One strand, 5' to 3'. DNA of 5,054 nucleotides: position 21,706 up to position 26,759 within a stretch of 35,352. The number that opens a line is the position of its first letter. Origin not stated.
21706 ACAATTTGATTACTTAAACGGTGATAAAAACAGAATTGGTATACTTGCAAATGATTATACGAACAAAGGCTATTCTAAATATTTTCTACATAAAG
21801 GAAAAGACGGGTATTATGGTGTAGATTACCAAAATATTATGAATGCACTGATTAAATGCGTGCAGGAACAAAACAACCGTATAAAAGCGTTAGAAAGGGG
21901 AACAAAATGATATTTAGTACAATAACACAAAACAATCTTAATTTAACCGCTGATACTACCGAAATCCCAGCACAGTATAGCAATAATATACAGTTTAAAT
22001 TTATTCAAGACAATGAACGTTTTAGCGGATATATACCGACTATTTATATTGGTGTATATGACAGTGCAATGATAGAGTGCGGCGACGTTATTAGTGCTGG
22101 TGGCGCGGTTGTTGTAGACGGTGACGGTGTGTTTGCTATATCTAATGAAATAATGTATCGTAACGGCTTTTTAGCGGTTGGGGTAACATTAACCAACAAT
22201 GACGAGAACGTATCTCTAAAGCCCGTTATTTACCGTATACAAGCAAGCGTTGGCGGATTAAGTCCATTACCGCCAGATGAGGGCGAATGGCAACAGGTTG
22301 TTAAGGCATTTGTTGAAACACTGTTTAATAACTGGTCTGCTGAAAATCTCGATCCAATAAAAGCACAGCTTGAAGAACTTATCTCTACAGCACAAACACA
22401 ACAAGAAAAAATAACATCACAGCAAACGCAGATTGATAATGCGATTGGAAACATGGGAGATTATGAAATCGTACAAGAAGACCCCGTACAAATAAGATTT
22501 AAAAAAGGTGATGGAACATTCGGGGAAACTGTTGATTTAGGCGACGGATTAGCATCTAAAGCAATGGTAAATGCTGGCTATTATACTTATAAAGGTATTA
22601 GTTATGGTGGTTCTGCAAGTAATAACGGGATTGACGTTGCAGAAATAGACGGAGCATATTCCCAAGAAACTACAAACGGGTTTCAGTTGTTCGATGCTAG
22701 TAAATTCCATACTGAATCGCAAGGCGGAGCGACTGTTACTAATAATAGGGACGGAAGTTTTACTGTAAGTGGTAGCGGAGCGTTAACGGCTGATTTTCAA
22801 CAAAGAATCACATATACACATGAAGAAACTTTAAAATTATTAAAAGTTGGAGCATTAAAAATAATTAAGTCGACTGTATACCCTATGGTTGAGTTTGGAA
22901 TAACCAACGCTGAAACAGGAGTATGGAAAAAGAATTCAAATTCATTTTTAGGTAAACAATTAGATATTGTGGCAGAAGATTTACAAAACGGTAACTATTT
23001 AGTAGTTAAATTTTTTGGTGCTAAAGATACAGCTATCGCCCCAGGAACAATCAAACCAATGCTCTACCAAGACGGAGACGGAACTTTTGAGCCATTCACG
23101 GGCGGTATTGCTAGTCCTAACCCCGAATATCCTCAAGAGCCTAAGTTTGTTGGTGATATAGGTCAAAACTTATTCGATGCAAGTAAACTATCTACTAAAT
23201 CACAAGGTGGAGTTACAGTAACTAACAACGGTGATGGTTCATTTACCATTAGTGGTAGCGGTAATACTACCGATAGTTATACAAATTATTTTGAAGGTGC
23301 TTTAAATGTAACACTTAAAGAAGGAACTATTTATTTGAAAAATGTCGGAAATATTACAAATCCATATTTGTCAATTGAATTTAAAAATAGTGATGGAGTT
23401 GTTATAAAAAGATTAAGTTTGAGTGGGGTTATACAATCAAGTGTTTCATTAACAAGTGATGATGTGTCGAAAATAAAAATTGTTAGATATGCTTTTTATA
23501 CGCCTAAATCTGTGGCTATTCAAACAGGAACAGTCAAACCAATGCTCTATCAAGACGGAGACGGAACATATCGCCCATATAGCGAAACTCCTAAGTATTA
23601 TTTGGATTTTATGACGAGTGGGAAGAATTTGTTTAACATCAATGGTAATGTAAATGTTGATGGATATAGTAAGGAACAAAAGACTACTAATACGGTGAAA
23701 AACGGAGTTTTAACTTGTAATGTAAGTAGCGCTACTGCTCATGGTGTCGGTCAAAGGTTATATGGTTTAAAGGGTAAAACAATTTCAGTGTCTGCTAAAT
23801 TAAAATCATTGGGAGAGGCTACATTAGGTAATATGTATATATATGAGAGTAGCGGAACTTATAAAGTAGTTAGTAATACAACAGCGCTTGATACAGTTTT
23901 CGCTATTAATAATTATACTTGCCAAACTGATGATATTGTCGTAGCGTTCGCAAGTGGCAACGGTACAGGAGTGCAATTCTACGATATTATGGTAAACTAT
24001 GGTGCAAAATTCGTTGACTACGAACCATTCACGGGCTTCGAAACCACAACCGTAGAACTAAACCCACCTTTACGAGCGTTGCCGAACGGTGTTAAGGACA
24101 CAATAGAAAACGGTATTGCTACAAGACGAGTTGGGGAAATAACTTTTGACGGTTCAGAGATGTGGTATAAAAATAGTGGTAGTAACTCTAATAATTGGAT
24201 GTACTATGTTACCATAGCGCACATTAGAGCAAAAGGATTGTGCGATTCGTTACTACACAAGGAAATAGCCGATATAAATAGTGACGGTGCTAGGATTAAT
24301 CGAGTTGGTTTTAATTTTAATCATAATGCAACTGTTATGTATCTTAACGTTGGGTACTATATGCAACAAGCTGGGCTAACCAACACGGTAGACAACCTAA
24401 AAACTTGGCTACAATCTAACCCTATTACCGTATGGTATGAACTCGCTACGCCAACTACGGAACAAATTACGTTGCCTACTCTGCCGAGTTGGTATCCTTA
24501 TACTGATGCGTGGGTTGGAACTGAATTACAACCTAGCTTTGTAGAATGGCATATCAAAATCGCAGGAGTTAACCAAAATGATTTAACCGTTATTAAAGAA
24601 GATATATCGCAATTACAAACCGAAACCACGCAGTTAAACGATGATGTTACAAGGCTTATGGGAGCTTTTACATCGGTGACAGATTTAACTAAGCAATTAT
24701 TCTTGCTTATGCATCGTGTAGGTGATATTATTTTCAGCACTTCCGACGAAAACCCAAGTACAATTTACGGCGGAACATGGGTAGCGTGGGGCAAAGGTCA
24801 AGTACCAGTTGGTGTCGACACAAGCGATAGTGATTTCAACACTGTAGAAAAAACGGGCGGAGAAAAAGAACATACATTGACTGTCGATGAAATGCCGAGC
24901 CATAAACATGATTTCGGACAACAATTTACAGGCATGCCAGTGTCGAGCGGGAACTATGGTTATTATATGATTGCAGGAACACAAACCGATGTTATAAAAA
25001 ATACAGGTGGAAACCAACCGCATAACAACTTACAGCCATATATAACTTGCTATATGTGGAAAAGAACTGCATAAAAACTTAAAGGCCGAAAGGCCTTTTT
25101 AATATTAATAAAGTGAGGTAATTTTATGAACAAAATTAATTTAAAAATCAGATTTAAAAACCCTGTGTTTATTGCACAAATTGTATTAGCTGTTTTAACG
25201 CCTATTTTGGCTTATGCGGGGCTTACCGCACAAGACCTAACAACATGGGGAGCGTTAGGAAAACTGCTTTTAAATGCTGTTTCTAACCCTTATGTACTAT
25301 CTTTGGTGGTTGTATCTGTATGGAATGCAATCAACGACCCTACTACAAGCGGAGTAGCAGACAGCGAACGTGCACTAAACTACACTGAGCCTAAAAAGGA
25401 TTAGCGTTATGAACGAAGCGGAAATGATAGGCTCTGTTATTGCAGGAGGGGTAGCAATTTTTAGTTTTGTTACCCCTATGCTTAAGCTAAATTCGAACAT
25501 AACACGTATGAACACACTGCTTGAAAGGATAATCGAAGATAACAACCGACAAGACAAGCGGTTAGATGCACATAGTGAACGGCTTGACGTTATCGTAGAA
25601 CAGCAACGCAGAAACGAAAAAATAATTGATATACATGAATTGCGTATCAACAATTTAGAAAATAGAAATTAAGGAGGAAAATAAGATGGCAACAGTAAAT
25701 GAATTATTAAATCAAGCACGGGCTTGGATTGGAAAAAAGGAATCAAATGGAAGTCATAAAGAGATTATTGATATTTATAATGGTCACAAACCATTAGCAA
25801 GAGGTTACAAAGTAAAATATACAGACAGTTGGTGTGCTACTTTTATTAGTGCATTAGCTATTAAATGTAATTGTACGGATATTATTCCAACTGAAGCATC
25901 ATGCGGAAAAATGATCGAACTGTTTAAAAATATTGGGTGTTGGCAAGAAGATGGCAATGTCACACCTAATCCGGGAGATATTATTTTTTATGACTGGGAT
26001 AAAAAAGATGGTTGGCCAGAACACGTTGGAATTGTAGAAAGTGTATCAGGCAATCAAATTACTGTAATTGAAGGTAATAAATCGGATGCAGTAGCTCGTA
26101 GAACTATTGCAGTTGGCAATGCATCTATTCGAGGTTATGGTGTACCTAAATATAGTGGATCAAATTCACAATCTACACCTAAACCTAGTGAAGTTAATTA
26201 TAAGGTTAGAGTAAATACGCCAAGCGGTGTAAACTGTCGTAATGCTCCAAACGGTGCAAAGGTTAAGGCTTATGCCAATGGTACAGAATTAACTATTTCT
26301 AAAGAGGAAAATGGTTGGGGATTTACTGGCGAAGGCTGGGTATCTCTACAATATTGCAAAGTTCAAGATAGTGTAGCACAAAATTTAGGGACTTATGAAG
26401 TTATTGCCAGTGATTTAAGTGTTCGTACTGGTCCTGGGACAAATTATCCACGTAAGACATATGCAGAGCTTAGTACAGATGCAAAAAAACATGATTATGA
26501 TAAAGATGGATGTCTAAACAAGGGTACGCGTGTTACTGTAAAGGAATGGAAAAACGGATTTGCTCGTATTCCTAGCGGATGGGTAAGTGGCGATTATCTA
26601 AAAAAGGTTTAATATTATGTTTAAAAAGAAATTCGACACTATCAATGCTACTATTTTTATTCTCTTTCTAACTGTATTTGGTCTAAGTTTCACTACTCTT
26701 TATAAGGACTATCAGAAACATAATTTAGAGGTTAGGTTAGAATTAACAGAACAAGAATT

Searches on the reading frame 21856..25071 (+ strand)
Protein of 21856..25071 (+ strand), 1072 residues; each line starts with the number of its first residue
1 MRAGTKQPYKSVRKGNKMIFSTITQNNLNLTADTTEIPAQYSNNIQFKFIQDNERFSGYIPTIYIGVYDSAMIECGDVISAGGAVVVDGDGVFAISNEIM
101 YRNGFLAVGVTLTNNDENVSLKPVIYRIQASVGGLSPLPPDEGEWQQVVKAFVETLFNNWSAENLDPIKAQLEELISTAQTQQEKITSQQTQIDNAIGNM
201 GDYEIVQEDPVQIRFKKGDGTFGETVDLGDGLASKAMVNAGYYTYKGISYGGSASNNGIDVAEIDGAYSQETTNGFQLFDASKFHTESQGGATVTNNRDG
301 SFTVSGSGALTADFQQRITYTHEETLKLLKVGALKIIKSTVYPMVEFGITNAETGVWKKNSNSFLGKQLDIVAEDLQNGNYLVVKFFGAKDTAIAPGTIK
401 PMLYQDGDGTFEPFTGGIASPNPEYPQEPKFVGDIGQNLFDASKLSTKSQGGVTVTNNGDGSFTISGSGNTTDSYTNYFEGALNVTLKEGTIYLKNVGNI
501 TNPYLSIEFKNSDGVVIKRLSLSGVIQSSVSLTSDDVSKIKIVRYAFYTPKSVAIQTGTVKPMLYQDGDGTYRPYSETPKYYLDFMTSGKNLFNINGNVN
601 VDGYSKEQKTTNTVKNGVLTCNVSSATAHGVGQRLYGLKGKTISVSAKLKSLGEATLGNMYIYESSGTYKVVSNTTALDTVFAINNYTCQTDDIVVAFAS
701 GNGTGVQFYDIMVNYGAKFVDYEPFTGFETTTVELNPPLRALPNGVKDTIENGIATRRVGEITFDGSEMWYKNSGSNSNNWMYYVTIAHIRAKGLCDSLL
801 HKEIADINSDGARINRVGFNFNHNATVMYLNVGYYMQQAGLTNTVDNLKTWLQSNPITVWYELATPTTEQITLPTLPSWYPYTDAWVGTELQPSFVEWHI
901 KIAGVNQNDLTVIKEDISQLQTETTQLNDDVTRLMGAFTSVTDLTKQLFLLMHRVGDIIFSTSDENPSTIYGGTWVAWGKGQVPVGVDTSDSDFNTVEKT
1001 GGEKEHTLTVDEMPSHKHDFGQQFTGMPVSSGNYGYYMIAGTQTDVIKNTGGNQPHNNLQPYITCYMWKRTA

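Call 75: search_protein_families(library=phrogs, proteins=[window:21856-25071:+], max_evalue=0.0001)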
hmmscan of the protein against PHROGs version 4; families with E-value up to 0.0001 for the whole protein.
window:21856-25071:+ (1072 aa): 6 families
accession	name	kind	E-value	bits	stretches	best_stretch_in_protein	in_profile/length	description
phrog_24267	-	unknown function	2.1e-34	120.4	1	946-1072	137-266/266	-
phrog_5717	-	tail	6.1e-17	62.2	1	899-1072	952-1150/1150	tail protein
phrog_9116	-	tail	7.6e-15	55.6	1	980-1065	115-205/455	tail protein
phrog_6465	-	tail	1e-14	55.8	2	924-1042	91-216/281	tail protein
phrog_6782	-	tail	4.7e-11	42.7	1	585-872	347-619/696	tail fiber protein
phrog_20878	-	tail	4.9e-09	37.1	1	954-1072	224-365/365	tail fiber protein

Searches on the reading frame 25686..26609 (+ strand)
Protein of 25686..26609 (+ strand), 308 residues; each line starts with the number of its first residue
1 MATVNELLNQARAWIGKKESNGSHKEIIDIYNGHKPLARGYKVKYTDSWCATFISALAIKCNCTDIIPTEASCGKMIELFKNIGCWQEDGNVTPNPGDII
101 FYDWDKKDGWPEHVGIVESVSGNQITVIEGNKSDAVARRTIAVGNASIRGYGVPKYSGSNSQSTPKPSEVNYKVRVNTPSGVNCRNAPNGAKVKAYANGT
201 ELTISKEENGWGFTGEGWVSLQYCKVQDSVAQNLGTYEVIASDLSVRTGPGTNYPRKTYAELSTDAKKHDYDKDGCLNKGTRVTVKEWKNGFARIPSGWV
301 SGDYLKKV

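Call 75: search_protein_families(library=phrogs, proteins=[window:25686-26609:+], max_evalue=0.0001)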
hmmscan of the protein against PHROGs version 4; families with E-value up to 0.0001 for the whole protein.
window:25686-26609:+ (308 aa): 7 families
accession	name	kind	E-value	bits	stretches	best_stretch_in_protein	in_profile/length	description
phrog_21357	-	lysis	6.3e-32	111.8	1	5-225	5-220/225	endolysin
phrog_9589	-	lysis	1e-23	85.7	1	2-186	2-187/281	endolysin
phrog_5182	-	lysis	3.5e-22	80.4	1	11-161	12-146/321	endolysin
phrog_21825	-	lysis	5.1e-13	50.1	1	1-163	1-172/289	endolysin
phrog_6745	-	lysis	2.1e-12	47.6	1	6-157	171-266/396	endolysin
phrog_18955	-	unknown function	2.8e-12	47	1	170-228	205-265/483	-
phrog_1794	-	lysis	3.4e-12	47.4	2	231-308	266-330/336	amidase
